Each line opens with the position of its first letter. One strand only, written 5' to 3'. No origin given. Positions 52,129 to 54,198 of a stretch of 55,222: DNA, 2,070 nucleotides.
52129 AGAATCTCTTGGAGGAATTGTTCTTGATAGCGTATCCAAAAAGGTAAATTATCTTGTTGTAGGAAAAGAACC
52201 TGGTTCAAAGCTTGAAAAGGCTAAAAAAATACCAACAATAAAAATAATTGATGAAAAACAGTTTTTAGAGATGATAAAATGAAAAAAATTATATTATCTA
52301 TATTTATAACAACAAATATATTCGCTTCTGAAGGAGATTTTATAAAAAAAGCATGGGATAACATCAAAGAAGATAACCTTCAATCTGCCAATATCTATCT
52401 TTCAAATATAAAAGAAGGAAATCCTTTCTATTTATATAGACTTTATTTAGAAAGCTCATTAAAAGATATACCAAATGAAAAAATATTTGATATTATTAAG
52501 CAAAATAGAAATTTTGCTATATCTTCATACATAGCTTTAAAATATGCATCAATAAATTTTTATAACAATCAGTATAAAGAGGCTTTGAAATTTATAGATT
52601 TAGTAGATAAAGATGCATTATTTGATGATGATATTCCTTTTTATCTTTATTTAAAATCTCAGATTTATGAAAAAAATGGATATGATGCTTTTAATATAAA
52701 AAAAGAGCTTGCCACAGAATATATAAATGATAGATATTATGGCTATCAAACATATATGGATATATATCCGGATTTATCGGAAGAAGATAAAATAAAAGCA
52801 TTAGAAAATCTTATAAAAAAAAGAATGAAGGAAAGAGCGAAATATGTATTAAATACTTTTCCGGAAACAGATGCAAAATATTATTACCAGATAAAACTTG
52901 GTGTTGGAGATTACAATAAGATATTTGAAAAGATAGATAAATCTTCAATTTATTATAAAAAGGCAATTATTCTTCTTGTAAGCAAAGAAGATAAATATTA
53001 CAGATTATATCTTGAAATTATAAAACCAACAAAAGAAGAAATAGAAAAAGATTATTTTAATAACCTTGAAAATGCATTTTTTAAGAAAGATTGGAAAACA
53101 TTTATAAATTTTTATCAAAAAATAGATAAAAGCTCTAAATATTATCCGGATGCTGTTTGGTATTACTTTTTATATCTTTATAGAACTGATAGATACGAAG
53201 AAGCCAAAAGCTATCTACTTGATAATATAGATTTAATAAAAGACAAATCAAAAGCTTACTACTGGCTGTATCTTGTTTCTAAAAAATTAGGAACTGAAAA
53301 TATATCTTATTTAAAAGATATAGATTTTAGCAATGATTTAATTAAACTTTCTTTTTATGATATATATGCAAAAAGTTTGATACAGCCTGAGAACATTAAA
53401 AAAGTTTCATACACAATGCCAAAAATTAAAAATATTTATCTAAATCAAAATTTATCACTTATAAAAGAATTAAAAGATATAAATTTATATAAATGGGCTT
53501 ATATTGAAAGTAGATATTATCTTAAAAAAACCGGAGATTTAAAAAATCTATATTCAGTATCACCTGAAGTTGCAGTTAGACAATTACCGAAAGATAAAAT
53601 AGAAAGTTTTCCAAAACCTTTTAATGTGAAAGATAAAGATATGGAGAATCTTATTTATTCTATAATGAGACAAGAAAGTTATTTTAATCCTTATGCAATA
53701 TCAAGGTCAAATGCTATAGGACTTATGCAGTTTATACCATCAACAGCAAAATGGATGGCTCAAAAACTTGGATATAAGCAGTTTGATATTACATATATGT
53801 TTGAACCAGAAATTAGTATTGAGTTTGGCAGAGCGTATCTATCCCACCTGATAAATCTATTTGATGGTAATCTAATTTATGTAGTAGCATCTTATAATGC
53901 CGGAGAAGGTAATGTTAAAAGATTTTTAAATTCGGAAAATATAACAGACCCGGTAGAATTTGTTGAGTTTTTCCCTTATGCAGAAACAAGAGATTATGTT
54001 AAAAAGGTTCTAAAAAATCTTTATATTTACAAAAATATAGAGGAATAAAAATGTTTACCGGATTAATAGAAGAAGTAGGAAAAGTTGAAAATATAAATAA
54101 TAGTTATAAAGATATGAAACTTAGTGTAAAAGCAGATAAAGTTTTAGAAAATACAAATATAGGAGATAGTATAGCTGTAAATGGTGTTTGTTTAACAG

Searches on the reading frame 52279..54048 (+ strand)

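Call 43: search_protein_families(library=pfam, proteins=[window:52279-54048:+], max_evalue=0.00001)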
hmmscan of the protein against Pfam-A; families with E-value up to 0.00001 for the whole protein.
window:52279-54048:+ (589 aa): 1 family
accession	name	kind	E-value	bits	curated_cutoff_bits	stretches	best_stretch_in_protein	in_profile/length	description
PF01464.25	SLT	-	1.6e-30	105.5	21.3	1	451-554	9-109/117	Transglycosylase SLT domain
